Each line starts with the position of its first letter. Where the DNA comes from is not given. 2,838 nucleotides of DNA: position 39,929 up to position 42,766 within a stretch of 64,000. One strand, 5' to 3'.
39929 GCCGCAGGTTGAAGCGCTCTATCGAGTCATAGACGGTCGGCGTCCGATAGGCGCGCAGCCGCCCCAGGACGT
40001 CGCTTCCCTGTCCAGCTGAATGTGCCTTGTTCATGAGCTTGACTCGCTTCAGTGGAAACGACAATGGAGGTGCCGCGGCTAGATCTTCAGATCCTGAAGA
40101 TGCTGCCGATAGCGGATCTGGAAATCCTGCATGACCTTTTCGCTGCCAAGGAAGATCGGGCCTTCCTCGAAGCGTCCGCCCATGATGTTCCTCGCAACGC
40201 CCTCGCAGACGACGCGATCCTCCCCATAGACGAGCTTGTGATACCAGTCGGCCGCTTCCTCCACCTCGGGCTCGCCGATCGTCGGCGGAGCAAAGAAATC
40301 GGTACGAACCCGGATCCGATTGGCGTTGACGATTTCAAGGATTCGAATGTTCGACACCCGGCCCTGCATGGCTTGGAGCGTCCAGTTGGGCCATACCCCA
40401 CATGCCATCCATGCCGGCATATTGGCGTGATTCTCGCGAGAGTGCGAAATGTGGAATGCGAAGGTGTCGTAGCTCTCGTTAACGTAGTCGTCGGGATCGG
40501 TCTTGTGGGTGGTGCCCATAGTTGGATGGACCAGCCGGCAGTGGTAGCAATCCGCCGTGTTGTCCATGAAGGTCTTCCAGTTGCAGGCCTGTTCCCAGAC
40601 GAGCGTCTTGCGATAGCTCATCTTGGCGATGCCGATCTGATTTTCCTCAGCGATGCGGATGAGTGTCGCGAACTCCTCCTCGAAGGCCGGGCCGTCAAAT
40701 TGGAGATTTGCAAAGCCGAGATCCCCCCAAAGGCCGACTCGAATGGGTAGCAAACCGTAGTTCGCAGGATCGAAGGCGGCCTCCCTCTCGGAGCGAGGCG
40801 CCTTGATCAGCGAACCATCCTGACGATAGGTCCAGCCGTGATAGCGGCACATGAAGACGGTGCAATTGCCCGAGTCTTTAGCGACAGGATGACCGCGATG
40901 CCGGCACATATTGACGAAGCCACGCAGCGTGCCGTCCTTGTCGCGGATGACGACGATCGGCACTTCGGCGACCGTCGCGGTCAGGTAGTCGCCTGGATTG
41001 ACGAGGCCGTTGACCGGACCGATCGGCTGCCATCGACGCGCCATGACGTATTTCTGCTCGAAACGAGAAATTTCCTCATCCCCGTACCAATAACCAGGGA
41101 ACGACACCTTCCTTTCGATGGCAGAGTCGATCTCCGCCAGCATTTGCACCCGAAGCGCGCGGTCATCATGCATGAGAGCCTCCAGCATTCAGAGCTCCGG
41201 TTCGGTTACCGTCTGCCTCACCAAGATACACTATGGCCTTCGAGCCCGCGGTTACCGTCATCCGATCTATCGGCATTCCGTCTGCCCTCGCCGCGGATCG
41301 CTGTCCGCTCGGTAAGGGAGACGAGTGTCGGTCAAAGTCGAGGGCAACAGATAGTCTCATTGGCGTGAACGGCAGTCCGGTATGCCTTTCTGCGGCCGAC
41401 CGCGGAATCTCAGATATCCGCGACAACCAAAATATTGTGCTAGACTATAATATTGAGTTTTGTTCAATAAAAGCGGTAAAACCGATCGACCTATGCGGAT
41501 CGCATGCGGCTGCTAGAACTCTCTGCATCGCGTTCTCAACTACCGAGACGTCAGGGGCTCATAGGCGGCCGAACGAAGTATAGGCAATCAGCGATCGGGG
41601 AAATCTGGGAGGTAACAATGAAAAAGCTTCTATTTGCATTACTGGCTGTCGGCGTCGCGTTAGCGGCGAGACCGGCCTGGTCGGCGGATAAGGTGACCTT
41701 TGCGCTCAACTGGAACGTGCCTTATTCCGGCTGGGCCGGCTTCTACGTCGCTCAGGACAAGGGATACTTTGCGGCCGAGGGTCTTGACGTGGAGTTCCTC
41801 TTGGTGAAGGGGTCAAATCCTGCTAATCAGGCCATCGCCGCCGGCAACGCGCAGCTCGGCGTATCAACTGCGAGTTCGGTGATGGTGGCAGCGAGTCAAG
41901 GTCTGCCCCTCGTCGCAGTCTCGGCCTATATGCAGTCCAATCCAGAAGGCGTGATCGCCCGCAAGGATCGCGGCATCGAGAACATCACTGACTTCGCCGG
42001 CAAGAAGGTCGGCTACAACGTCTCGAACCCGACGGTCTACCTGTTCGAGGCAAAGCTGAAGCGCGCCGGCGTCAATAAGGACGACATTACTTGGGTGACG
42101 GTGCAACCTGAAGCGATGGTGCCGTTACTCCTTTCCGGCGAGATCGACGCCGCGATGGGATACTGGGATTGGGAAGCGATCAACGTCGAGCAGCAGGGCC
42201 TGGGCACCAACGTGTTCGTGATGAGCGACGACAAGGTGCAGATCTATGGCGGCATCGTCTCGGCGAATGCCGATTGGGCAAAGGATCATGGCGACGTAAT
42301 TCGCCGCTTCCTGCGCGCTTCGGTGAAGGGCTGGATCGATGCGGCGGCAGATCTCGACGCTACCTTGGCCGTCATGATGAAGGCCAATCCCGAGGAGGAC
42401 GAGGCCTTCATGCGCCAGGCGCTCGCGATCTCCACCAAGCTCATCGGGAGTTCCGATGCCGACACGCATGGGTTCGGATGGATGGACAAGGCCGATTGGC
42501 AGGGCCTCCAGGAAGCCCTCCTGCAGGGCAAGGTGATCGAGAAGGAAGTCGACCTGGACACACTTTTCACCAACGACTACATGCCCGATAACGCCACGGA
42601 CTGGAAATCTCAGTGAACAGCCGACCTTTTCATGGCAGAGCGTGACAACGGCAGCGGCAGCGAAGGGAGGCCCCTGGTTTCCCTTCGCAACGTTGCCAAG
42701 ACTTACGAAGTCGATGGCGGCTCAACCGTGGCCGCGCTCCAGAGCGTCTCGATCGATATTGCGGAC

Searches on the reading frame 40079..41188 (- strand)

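Call 67: search_protein_families(library=pfam, proteins=[window:40079-41188:-], max_evalue=0.001)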
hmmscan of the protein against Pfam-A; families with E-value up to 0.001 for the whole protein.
window:40079-41188:- (369 aa): 2 families
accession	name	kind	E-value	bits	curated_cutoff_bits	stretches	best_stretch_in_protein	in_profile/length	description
PF00848.25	Ring_hydroxyl_A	-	1.4e-19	71.3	24.9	2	190-255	4-66/208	Ring hydroxylating alpha subunit (catalytic domain)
PF00355.32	Rieske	-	1.3e-18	67.1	20.3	1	53-135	2-83/88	Rieske [2Fe-2S] domain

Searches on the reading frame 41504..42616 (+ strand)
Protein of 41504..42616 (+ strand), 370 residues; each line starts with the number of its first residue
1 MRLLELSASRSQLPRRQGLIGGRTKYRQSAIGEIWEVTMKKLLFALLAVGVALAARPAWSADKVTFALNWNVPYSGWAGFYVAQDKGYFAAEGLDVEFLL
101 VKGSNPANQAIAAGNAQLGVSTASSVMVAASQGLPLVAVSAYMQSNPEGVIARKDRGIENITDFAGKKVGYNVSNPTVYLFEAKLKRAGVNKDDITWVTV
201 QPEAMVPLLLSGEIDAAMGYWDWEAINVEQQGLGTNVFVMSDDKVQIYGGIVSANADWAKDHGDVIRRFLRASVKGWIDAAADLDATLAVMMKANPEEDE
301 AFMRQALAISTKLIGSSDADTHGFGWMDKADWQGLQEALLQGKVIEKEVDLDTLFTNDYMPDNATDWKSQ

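Call 67: search_protein_families(library=pfam, proteins=[window:41504-42616:+], max_evalue=0.001)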
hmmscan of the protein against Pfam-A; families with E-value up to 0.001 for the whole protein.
window:41504-42616:+ (370 aa): 3 families
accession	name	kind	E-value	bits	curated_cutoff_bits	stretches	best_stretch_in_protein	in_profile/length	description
PF09084.16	NMT1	-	1.6e-53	182.3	20.5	1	78-283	5-212/216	NMT1/THI5 like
PF13379.11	NMT1_2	-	3.1e-10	40.7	24.7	1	76-274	17-232/252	NMT1-like family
PF12974.12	Phosphonate-bd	-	1.8e-08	34.5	27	1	93-219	28-162/242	ABC transporter, phosphonate, periplasmic substrate-binding protein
